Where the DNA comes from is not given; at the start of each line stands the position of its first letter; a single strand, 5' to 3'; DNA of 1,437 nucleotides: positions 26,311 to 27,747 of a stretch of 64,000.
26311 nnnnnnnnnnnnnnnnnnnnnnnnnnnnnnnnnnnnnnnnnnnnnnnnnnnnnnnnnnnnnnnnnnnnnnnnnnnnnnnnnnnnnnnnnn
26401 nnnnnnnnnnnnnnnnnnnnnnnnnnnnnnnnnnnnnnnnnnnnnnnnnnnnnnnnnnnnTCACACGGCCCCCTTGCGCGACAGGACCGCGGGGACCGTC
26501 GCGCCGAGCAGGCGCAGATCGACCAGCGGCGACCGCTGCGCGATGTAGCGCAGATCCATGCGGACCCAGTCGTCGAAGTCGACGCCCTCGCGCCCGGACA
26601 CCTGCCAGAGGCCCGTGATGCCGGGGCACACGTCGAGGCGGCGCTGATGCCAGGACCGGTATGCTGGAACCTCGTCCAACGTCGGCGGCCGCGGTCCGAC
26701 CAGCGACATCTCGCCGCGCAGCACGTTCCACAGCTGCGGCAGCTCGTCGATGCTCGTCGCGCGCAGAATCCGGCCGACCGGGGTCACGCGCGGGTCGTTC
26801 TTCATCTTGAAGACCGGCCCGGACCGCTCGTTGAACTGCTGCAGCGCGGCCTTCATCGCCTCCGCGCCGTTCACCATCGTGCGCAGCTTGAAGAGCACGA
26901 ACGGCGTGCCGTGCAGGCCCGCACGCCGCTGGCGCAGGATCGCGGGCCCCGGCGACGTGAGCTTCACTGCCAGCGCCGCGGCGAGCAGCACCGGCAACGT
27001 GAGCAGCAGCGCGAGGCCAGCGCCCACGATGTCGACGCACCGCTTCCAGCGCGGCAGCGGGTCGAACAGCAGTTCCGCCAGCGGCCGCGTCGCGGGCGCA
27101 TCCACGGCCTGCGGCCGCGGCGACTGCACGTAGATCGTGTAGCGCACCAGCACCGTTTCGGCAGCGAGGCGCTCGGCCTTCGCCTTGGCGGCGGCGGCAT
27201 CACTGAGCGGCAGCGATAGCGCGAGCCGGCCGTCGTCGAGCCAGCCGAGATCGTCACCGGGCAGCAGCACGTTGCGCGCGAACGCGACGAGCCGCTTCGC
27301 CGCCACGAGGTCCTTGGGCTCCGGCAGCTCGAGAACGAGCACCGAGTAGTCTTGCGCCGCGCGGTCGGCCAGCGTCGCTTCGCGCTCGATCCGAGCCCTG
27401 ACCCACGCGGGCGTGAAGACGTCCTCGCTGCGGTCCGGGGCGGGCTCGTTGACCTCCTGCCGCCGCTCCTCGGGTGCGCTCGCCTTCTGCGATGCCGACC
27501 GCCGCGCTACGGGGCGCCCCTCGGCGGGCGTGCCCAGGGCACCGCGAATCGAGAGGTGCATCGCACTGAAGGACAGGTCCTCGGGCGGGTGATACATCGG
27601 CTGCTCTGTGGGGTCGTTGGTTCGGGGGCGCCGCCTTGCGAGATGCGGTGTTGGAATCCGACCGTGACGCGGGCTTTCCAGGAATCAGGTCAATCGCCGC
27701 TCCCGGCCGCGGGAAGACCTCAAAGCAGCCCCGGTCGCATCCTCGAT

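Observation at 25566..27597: Degenerate GGDEF-like module present both as a stand-alone 137-aa protein and as the N-terminal domain of the priming sugar-1-P transferase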

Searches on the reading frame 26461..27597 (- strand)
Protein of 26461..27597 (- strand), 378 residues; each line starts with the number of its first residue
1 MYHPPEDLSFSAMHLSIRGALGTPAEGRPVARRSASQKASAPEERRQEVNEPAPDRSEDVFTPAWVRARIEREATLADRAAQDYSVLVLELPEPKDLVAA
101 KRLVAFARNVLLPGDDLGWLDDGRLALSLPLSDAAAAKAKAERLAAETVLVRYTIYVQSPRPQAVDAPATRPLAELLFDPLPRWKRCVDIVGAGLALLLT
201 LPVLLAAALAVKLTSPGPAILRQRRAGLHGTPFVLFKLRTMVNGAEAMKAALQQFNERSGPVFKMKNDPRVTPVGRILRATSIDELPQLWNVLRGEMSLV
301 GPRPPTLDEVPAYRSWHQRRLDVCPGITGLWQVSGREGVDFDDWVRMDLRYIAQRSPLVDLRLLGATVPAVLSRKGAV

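Call 4: search_protein_families(library=pfam, proteins=[window:26461-27597:-], max_evalue=10)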
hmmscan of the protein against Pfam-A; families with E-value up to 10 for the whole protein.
window:26461-27597:- (378 aa): 1 family
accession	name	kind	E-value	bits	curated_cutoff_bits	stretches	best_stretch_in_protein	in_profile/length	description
PF02397.22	Bac_transf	-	6.4e-61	205.4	27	1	185-372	1-178/179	Bacterial sugar transferase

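Call 5: search_protein_families(library=ncbifam, proteins=[window:26461-27597:-], max_evalue=10)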
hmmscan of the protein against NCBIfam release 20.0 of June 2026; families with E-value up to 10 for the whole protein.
window:26461-27597:- (378 aa): 10 families
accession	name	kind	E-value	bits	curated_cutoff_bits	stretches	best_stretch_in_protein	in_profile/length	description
TIGR03025.1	EPS_sugtrans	subfamily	2.7e-81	274.1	295.55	1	183-377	256-444/445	exopolysaccharide biosynthesis polyprenyl glycosylphosphotransferase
NF041877.1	EPS_EpsZ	equivalog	5.2e-75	252.8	800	1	139-377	217-458/459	exopolysaccharide biosynthesis polyisoprenyl-phosphate hexose-1-phosphate transferase EpsZ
TIGR03022.1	WbaP_sugtrans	subfamily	2.1e-66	225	403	1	183-377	256-455/456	undecaprenyl-phosphate galactose phosphotransferase WbaP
TIGR03023.1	WcaJ_sugtrans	equivalog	4.7e-64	217.3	410.75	1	129-377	201-452/453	undecaprenyl-phosphate glucose phosphotransferase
NF052601.1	undeca_RfbP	equivalog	1.8e-52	178.1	330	1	184-372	44-236/244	undecaprenyl-phosphate galactose phosphotransferase family protein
TIGR03013.1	EpsB_2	subfamily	1.2e-44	153.1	393.35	1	185-377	255-442/443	TIGR03013 family XrtA/PEP-CTERM system glycosyltransferase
NF011751.0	PRK15204.1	equivalog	2.8e-41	141.6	907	1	185-377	280-475/476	undecaprenyl-phosphate galactose phosphotransferase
NF050817.1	PolSacchBiosHfsE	equivalog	8.5e-38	130.3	750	1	185-378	272-466/467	polysaccharide biosynthesis protein HfsE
NF007518.0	PRK10124.1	equivalog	3.7e-37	128.1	684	1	184-368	273-454/464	undecaprenyl-phosphate glucose phosphotransferase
NF045514.1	glycotran_HepC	equivalog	3e-23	82.3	140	1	182-309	114-216/220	heterocyst development glycosyltransferase HepC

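Call 20: find_homologous_proteins(query=window:26461-27597:-, max_evalue=1e-40)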
Query window:26461-27597:- (378 aa): 6831 proteins with E <= 1e-40 among 8000 candidates; the best 120 are listed.
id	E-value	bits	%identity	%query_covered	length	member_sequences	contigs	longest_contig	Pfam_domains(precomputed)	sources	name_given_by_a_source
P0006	4.1e-138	479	70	85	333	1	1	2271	PF02397.23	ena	-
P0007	1.8e-116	408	64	82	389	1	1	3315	PF02397.23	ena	-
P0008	2.3e-116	407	65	82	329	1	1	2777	PF02397.23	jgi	jgi:lipopolysaccharide/colanic/teichoic acid biosynthesis glycosyltransferase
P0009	7.7e-116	406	64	83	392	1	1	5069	PF02397.23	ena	-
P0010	8.2e-116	405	63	82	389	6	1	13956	PF02397.23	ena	-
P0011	1.0e-115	405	62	84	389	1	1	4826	PF02397.23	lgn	-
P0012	2.0e-114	401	63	83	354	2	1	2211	PF02397.23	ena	-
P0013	2.7e-114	400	64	82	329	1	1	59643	PF02397.23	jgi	jgi:lipopolysaccharide/colanic/teichoic acid biosynthesis glycosyltransferase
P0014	4.6e-114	400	64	82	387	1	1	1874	PF02397.23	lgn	-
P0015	5.2e-114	400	63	83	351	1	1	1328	PF02397.23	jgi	jgi:lipopolysaccharide/colanic/teichoic acid biosynthesis glycosyltransferase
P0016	8.3e-114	399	64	82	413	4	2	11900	PF02397.23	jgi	-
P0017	1.6e-113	398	62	83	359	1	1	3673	PF02397.23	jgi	jgi:lipopolysaccharide/colanic/teichoic acid biosynthesis glycosyltransferase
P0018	3.0e-113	397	62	84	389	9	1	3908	PF02397.23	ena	-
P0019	5.3e-112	393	53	50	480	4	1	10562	PF02397.23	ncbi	-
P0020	8.1e-109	382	55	51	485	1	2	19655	PF02397.23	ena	-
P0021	7.0e-98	346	51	50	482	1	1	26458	PF02397.23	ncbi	-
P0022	7.4e-94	333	73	55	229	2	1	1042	PF02397.23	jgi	jgi:lipopolysaccharide/colanic/teichoic acid biosynthesis glycosyltransferase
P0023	8.5e-94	333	53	83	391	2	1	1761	PF02397.23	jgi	jgi:lipopolysaccharide/colanic/teichoic acid biosynthesis glycosyltransferase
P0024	5.2e-92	327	52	87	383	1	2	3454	PF02397.23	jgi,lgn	jgi:lipopolysaccharide/colanic/teichoic acid biosynthesis glycosyltransferase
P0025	3.4e-86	308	44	82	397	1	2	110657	PF02397.23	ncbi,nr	ncbi:MAG: sugar transferase [Planctomycetes bacterium]|nr:sugar transferase [Planctomycetota bacteri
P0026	2.0e-82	296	47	87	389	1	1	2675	PF02397.23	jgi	jgi:lipopolysaccharide/colanic/teichoic acid biosynthesis glycosyltransferase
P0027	4.1e-82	295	43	84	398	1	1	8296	PF02397.23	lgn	-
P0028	5.0e-81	291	63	54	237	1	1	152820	PF02397.23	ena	-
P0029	2.0e-80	289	41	84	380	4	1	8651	PF02397.23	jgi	-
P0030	3.9e-80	288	43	81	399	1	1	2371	PF02397.23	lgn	-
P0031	5.4e-80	288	58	58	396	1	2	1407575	PF02397.23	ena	-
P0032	1.7e-79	286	62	54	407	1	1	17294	PF02397.23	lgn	-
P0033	3.0e-79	285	64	54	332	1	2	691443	PF02397.23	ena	-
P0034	3.9e-79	285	44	81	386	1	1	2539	PF02397.23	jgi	jgi:lipopolysaccharide/colanic/teichoic acid biosynthesis glycosyltransferase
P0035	6.8e-79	284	46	83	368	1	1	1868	PF02397.23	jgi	jgi:lipopolysaccharide/colanic/teichoic acid biosynthesis glycosyltransferase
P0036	1.0e-78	283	40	84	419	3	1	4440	PF02397.23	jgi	-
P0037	3.0e-78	282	44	85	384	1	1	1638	PF02397.23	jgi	jgi:lipopolysaccharide/colanic/teichoic acid biosynthesis glycosyltransferase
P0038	5.7e-78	281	60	57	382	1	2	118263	PF02397.23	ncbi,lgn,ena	-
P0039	5.9e-78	281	44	84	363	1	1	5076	PF02397.23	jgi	jgi:lipopolysaccharide/colanic/teichoic acid biosynthesis glycosyltransferase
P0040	9.2e-78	280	47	83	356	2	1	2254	PF02397.23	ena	-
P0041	3.1e-77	278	50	74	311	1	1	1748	PF02397.23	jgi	jgi:lipopolysaccharide/colanic/teichoic acid biosynthesis glycosyltransferase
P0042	3.7e-77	278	47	85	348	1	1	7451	PF02397.23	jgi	jgi:lipopolysaccharide/colanic/teichoic acid biosynthesis glycosyltransferase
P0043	4.8e-77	278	44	81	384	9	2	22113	PF02397.23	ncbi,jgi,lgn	-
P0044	5.1e-77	278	60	57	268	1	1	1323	PF02397.23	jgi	jgi:lipopolysaccharide/colanic/teichoic acid biosynthesis glycosyltransferase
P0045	6.1e-77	278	46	82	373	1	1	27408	PF02397.23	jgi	jgi:lipopolysaccharide/colanic/teichoic acid biosynthesis glycosyltransferase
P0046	6.2e-77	278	45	86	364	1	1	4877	PF02397.23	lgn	-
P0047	9.4e-77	277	47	83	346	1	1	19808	PF02397.23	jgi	jgi:lipopolysaccharide/colanic/teichoic acid biosynthesis glycosyltransferase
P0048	1.5e-76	276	50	70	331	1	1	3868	PF02397.23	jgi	jgi:lipopolysaccharide/colanic/teichoic acid biosynthesis glycosyltransferase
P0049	1.8e-76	276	45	84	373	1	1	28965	PF02397.23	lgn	-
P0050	1.9e-76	276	58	55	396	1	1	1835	PF02397.23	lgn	-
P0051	2.8e-76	275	44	80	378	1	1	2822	PF02397.23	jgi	jgi:lipopolysaccharide/colanic/teichoic acid biosynthesis glycosyltransferase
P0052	5.5e-76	274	48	81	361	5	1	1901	PF02397.23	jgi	jgi:lipopolysaccharide/colanic/teichoic acid biosynthesis glycosyltransferase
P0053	6.3e-76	274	61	55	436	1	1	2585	PF02397.23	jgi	-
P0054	6.3e-76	274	47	84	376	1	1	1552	PF02397.23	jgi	jgi:lipopolysaccharide/colanic/teichoic acid biosynthesis glycosyltransferase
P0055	7.6e-76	274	63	55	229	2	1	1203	PF02397.23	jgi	jgi:lipopolysaccharide/colanic/teichoic acid biosynthesis glycosyltransferase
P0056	1.3e-75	273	49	80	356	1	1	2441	PF02397.23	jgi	jgi:lipopolysaccharide/colanic/teichoic acid biosynthesis glycosyltransferase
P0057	2.3e-75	272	47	88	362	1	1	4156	PF02397.23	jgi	jgi:lipopolysaccharide/colanic/teichoic acid biosynthesis glycosyltransferase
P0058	3.0e-75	272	44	81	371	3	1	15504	PF02397.23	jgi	-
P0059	3.5e-75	272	41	83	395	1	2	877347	PF02397.23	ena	-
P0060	3.6e-75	272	44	85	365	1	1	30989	PF02397.23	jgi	jgi:lipopolysaccharide/colanic/teichoic acid biosynthesis glycosyltransferase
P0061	4.4e-75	271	61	54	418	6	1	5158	PF02397.23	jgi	jgi:lipopolysaccharide/colanic/teichoic acid biosynthesis glycosyltransferase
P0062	4.9e-75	271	63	53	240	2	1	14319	PF02397.23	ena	-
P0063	5.0e-75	271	57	57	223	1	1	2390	PF02397.23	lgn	-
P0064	5.0e-75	271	46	88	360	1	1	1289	PF02397.23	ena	-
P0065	6.8e-75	271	57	57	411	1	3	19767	PF02397.23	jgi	jgi:lipopolysaccharide/colanic/teichoic acid biosynthesis glycosyltransferase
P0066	7.2e-75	271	47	83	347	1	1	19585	PF02397.23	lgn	-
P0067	9.3e-75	270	59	56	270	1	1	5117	PF02397.23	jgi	jgi:lipopolysaccharide/colanic/teichoic acid biosynthesis glycosyltransferase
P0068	1.1e-74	270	61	55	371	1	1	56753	PF02397.23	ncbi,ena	-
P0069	1.1e-74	270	61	54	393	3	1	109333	PF02397.23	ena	-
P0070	1.3e-74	270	45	85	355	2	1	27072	PF02397.23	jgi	-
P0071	1.5e-74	270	59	58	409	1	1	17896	PF02397.23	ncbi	-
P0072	1.7e-74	269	-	-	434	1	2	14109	PF02397.23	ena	-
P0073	1.9e-74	269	59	58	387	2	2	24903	PF02397.23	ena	-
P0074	2.2e-74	269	54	61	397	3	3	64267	PF02397.23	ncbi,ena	-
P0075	2.6e-74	269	43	85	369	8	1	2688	PF02397.23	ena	-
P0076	2.7e-74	269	45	84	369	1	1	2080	PF02397.23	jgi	jgi:lipopolysaccharide/colanic/teichoic acid biosynthesis glycosyltransferase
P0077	2.9e-74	269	44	85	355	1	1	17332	PF02397.23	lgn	-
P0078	3.1e-74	269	60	54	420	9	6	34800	PF02397.23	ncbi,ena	-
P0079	3.3e-74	269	45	82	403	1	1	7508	PF02397.23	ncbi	-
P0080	4.0e-74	268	46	83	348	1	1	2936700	PF02397.23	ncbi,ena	-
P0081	4.4e-74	268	51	70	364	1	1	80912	PF02397.23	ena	-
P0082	4.5e-74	268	60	56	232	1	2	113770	PF02397.23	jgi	jgi:lipopolysaccharide/colanic/teichoic acid biosynthesis glycosyltransferase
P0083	6.7e-74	268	61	55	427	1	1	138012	PF02397.23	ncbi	-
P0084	8.1e-74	267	57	55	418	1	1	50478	PF02397.23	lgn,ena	-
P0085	8.7e-74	267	41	85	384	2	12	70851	PF02397.23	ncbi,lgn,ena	-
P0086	8.7e-74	267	50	65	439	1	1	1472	PF02397.23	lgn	-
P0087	9.1e-74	267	61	52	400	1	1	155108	PF02397.23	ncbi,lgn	ncbi:MAG: sugar transferase [Pirellulaceae bacterium]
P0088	9.6e-74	267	44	82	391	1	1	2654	PF02397.23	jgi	jgi:lipopolysaccharide/colanic/teichoic acid biosynthesis glycosyltransferase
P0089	1.3e-73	267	46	85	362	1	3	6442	PF02397.23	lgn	-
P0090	1.5e-73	266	44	84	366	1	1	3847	PF02397.23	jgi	jgi:lipopolysaccharide/colanic/teichoic acid biosynthesis glycosyltransferase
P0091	1.5e-73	266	45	81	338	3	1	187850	PF02397.23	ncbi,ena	-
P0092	1.7e-73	266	48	85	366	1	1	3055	PF02397.23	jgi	jgi:lipopolysaccharide/colanic/teichoic acid biosynthesis glycosyltransferase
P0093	1.8e-73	266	47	78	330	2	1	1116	PF02397.23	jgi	jgi:lipopolysaccharide/colanic/teichoic acid biosynthesis glycosyltransferase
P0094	1.9e-73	266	43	81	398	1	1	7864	PF02397.23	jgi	jgi:lipopolysaccharide/colanic/teichoic acid biosynthesis glycosyltransferase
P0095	1.9e-73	266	62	55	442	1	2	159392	PF02397.23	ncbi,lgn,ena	-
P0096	2.1e-73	266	58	54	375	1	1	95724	PF02397.23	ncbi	ncbi:MAG: sugar transferase [Planctomycetota bacterium]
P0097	3.8e-73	265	61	54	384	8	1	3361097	PF02397.23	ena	-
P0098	3.8e-73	265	59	57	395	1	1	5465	PF02397.23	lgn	-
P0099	3.9e-73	265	46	80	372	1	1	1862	PF02397.23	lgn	-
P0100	4.2e-73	265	43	78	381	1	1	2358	PF06226.19,PF02397.23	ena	-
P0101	5.8e-73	264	42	84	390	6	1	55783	PF02397.23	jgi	jgi:lipopolysaccharide/colanic/teichoic acid biosynthesis glycosyltransferase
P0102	5.8e-73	264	57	54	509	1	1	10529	PF02397.23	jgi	jgi:lipopolysaccharide/colanic/teichoic acid biosynthesis glycosyltransferase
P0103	6.0e-73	264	58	54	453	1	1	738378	PF02397.23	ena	-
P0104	6.5e-73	264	42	88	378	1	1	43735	PF02397.23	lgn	-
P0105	6.8e-73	264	41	82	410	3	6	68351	PF02397.23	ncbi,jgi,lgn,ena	-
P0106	7.3e-73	264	55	57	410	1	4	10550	PF02397.23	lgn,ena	-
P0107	1.0e-72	264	42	81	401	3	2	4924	PF02397.23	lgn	-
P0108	1.2e-72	263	44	81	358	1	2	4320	PF02397.23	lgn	-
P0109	1.6e-72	263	58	58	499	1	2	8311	PF02397.23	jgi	jgi:lipopolysaccharide/colanic/teichoic acid biosynthesis glycosyltransferase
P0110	1.7e-72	263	44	85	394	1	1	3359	PF02397.23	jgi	jgi:lipopolysaccharide/colanic/teichoic acid biosynthesis glycosyltransferase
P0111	1.7e-72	263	45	88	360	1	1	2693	PF02397.23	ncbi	-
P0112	1.8e-72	263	47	81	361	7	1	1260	PF02397.23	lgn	-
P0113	2.0e-72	263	60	54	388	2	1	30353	PF02397.23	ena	-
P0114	2.4e-72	262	58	54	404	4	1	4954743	PF02397.23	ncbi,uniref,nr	ncbi:putative sugar transferase EpsL [Planctomycetes bacterium Pla163]|uniref:Putative sugar transfe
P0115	4.2e-72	262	54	66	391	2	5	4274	PF02397.23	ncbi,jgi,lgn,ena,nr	ncbi:MAG: sugar transferase [Planctomycetes bacterium]|nr:sugar transferase [Planctomycetota bacteri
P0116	5.7e-72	261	41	90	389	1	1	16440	PF02397.23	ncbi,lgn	-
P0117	7.5e-72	261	42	84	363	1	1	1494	PF02397.23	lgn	-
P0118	7.9e-72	261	49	68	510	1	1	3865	PF02397.23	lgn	-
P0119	9.0e-72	261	60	55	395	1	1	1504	PF02397.23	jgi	-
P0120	9.7e-72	260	60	51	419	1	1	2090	PF02397.23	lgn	-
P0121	9.9e-72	260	55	54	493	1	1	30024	PF02397.23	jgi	jgi:lipopolysaccharide/colanic/teichoic acid biosynthesis glycosyltransferase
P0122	1.2e-71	260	42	81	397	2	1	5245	PF02397.23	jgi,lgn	-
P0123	1.3e-71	260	48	78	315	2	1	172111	PF02397.23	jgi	-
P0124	1.4e-71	260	46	80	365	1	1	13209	PF02397.23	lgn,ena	-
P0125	1.4e-71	260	41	81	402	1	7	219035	PF02397.23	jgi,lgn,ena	-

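Call 58: predict_structure(alignment_id=A2)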
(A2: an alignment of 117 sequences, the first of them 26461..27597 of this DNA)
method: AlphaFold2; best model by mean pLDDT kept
length: 378 residues; sequences in the alignment: 117
mean_pLDDT: 86.0   pTM: 0.80
mean pLDDT of the five models: 86.0, 85.2, 84.7, 84.7, 84.6
residues with pLDDT >= 90: 288; 70-90: 27; 50-70: 11; < 50: 52
segments of 3 or more residues with pLDDT < 50: 1-51
pLDDT, mean of each block of 10 residues (from residue 1): 39 42 39 41 45 58 95 94 96 91 93 96 96 95 88 92 74 92 96 98 98 96 96 98 94 95 95 97 98 98 96 93 96 85 95 96 96 84
secondary structure, 60 per line:
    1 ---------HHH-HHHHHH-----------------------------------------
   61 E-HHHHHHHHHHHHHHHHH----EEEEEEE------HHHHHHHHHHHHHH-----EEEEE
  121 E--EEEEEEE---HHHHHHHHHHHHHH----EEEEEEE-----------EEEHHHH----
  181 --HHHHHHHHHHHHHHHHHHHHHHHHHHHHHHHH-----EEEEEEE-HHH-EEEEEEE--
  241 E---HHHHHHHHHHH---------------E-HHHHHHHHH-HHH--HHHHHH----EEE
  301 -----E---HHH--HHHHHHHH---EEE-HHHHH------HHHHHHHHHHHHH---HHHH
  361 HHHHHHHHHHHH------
elements in order: H14-19 H63-79 E84-90 H97-110 E116-121 E124-130 H134-147 E152-158 E170-172 H173-176 H183-214 E220-226 E232-238 H245-255 H273-281 H288-293 E298-300 H315-322 E326-328 H330-334 H341-353 H357-372

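Call 79: find_encoding_contigs(protein=P0013, flank=5000, max_places=1)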
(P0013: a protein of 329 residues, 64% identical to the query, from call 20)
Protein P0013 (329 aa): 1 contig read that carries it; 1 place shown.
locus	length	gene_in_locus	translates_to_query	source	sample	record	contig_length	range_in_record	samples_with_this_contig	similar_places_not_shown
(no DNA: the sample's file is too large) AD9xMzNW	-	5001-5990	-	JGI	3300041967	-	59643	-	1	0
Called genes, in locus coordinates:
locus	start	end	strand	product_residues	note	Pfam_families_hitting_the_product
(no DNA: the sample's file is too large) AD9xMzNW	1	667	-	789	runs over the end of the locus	-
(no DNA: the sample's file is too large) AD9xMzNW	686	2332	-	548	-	-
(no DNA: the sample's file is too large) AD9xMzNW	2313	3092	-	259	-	PF00005:ABC_tran, PF13304:AAA_21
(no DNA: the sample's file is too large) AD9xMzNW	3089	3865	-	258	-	PF03372:Exo_endo_phos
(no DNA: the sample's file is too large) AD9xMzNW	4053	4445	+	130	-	-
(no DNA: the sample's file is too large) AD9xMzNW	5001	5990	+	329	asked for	PF02397:Bac_transf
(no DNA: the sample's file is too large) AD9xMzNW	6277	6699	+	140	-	-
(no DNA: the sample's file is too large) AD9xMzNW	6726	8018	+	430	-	PF20706:GT4-conflict, PF00534:Glycos_transf_1, PF13692:Glyco_trans_1_4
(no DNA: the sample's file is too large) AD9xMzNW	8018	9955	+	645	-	PF13522:GATase_6, PF13537:GATase_7, PF00733:Asn_synthase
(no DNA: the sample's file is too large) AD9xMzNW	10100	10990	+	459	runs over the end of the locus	PF04932:Wzy_C (weak)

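Call 80: find_encoding_contigs(protein=P0016, flank=5000, max_places=1)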
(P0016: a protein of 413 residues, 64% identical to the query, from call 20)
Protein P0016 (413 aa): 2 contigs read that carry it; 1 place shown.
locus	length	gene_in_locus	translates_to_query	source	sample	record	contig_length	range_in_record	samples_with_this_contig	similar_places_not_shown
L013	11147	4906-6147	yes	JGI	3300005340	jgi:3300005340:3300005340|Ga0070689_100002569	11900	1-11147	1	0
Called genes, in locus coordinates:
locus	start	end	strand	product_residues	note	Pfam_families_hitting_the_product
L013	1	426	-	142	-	?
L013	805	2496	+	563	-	PF08448:PAS_4 (faint), PF00990:GGDEF, PF00563:EAL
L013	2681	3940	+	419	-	PF15632:ATPgrasp_Ter (weak)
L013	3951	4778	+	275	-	PF00149:Metallophos, PF12850:Metallophos_2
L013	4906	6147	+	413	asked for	PF02397:Bac_transf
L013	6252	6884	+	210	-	PF00072:Response_reg, PF00196:GerE, PF08281:Sigma70_r4_2 (weak)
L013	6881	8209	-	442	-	PF20706:GT4-conflict (weak), PF00534:Glycos_transf_1, PF13692:Glyco_trans_1_4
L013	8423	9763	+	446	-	PF13439:Glyco_transf_4 (weak), PF20706:GT4-conflict, PF00534:Glycos_transf_1, PF13692:Glyco_trans_1_4, PF13524:Glyco_trans_1_2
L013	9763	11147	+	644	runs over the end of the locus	PF13522:GATase_6, PF13537:GATase_7, PF00733:Asn_synthase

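Call 81: find_encoding_contigs(protein=P0009, flank=5000, max_places=1)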
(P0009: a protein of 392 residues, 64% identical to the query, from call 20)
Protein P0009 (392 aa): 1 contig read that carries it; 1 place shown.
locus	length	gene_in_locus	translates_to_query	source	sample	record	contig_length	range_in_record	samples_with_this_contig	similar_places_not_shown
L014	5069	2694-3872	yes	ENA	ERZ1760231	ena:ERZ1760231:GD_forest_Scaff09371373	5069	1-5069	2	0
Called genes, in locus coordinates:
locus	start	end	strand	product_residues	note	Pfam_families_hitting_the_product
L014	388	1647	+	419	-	PF15632:ATPgrasp_Ter (weak)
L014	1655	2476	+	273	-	PF00149:Metallophos, PF12850:Metallophos_2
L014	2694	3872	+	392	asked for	PF02397:Bac_transf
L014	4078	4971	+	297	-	PF01740:STAS, PF13466:STAS_2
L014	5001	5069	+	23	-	?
